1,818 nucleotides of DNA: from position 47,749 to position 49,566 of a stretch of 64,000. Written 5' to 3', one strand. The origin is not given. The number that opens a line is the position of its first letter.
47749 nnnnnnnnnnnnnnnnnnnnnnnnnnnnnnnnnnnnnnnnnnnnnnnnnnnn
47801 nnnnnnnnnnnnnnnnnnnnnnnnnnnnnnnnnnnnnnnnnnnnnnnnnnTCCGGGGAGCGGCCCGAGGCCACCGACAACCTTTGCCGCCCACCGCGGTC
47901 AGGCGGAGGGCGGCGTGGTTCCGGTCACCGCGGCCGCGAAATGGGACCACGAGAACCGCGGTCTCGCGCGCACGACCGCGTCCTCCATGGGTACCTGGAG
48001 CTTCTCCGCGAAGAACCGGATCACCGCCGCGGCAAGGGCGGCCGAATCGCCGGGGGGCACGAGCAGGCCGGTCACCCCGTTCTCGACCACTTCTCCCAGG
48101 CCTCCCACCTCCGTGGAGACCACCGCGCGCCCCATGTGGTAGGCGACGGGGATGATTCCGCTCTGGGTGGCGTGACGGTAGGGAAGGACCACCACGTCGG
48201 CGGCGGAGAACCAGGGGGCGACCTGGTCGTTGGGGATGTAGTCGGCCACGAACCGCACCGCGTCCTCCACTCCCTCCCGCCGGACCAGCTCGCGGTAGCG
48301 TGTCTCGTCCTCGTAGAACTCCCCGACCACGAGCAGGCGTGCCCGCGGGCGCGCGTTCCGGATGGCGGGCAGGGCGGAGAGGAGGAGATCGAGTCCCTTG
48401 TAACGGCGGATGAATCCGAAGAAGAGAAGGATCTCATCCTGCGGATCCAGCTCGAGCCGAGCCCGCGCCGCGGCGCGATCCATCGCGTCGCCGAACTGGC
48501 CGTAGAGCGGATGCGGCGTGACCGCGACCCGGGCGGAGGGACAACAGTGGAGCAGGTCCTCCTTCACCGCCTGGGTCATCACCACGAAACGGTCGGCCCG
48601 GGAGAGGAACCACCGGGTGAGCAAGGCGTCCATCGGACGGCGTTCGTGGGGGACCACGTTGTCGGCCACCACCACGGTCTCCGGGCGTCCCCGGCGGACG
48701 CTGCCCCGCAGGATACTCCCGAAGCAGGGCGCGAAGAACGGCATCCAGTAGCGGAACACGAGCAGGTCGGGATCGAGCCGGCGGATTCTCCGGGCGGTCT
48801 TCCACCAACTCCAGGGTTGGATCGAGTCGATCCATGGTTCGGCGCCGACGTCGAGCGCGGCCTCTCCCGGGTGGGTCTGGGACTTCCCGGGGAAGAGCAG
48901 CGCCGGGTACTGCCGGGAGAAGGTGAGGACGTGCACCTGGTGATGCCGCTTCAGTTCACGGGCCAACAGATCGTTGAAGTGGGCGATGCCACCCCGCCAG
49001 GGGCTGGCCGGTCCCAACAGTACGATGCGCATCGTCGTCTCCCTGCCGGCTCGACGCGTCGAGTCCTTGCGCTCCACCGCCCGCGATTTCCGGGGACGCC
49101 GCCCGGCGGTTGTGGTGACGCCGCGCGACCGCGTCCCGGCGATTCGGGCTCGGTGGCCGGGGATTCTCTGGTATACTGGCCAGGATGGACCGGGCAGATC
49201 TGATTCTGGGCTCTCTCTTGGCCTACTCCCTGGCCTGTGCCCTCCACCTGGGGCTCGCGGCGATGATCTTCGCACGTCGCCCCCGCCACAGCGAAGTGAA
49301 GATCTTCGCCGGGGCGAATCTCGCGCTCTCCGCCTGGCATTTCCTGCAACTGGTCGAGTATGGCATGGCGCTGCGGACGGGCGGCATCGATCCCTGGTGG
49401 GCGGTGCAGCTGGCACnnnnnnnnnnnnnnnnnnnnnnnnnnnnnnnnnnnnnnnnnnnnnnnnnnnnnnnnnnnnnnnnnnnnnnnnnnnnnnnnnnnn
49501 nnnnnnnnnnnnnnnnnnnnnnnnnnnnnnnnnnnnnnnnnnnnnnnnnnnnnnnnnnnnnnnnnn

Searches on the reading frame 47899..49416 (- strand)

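Call 27: search_protein_families(library=pfam, proteins=[window:47899-49416:-], max_evalue=0.001)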
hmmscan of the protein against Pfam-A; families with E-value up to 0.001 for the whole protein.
window:47899-49416:- (505 aa): 3 families
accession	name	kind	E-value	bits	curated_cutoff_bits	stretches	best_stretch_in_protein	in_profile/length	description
PF13692.12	Glyco_trans_1_4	-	1.4e-30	106.9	27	1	329-469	3-140/142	Glycosyl transferases group 1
PF00534.26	Glycos_transf_1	-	2.5e-22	79.7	26.4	1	314-472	2-159/172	Glycosyl transferases group 1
PF13439.12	Glyco_transf_4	-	7.2e-13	49.4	28.5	1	142-302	2-164/170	Glycosyltransferase Family 4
